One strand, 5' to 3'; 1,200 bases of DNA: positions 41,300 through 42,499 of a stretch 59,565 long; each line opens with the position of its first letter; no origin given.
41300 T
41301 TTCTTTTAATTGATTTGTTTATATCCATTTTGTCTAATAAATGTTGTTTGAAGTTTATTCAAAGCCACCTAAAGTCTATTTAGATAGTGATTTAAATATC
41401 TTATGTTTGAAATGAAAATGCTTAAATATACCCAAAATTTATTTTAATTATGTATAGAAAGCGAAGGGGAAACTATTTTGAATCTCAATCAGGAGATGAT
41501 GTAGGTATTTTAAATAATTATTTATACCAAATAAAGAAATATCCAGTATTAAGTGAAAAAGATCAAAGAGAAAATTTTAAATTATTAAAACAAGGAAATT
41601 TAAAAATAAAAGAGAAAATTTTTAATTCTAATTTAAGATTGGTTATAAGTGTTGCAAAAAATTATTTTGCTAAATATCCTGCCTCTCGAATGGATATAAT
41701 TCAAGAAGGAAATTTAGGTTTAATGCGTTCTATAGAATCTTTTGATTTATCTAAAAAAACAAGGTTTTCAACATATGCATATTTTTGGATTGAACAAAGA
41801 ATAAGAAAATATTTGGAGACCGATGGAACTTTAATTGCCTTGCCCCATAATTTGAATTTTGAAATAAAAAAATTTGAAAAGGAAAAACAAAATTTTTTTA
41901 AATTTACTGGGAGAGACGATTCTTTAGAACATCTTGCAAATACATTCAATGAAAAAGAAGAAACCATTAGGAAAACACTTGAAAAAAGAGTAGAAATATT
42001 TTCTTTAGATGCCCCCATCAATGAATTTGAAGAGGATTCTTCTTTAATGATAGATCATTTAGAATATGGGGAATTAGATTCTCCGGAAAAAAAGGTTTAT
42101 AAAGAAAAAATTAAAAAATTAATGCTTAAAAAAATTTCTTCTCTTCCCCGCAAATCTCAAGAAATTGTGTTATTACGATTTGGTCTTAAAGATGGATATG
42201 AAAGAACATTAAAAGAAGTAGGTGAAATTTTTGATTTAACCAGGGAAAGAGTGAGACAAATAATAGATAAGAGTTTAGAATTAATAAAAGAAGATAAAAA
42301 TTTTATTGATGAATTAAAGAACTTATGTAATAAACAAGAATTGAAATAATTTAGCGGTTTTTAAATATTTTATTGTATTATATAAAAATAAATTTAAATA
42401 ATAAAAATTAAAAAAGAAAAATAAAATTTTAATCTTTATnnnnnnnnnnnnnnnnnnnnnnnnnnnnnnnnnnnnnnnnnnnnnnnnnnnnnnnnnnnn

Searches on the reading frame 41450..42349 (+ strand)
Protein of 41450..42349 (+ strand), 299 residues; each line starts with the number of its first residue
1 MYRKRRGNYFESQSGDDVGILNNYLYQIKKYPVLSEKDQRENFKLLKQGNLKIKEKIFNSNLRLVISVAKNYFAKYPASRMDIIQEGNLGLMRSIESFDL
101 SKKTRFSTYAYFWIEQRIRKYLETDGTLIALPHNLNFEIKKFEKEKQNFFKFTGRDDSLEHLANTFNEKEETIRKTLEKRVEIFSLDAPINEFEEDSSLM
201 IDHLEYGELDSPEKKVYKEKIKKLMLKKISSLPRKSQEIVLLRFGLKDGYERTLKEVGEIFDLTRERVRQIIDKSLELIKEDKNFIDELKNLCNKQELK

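Call 9: search_protein_families(library=pfam, proteins=[window:41450-42349:+], max_evalue=0.001)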
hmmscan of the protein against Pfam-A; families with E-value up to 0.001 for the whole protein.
window:41450-42349:+ (299 aa): 2 families
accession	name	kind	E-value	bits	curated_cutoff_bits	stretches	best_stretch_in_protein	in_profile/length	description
PF04542.20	Sigma70_r2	-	1.8e-17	63.3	24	1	58-123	2-66/71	Sigma-70 region 2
PF04545.22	Sigma70_r4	-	2.8e-14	52.8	24.1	1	229-280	2-49/50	Sigma-70, region 4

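Call 32: search_protein_families(library=ncbifam, proteins=[window:41450-42349:+], max_evalue=0.01)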
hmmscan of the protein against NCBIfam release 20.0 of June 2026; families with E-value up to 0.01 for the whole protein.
window:41450-42349:+ (299 aa): 54 families (the best 25 are shown)
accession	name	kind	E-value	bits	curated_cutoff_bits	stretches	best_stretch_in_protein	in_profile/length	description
TIGR02997.1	Sig70-cyanoRpoD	subfamily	5.7e-54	183.4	384.5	1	36-279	59-297/298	RNA polymerase sigma factor, RpoD/SigA family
TIGR02394.1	rpoS_proteo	equivalog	2.4e-53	181.5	378.7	1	18-281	12-272/285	RNA polymerase sigma factor RpoS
NF006666.0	PRK09210.1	equivalog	6.2e-51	173.8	572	1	23-280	103-357/370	RNA polymerase sigma factor RpoD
TIGR02393.1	RpoD_Cterm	equivalog_domain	3.3e-50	170.9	354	1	54-284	2-229/238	RNA polymerase sigma factor RpoD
NF004208.0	PRK05658.1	equivalog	4e-49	168.1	555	1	16-281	353-618/631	RNA polymerase sigma factor RpoD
NF005920.0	PRK07921.1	subfamily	9.6e-49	166.1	464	1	32-280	71-315/328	RNA polymerase sigma factor SigB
NF041931.2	MzaA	equivalog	2.4e-48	165.5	800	1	31-282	454-704/726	MZA anti-phage system associated sigma-70 family RNA polymerase sigma factor MzaA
NF004207.0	PRK05657.1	equivalog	3.9e-48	164.5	394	1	21-281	58-315/329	RNA polymerase sigma factor RpoS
NF005785.0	PRK07598.1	equivalog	3.6e-47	161.1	554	1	29-282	153-401/415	RNA polymerase sigma factor SigC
NF005643.0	PRK07406.1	equivalog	3.1e-44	151.6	500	1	42-279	150-383/397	RNA polymerase sigma factor RpoD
NF005642.0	PRK07405.1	subfamily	3.7e-43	147.9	524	1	39-288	70-314/318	RNA polymerase sigma factor SigD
NF004615.0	PRK05949.1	subfamily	1.6e-40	139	530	1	38-286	78-321/327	RNA polymerase sigma factor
NF004561.0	PRK05901.1-3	equivalog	1.2e-37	130.2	582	1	37-276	284-520/537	RNA polymerase sigma factor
NF004562.0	PRK05901.1-4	equivalog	2.5e-37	128.6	779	1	52-279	316-540/571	RNA polymerase sigma factor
NF004560.0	PRK05901.1-1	equivalog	2.9e-37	129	711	1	34-276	261-499/516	RNA polymerase sigma factor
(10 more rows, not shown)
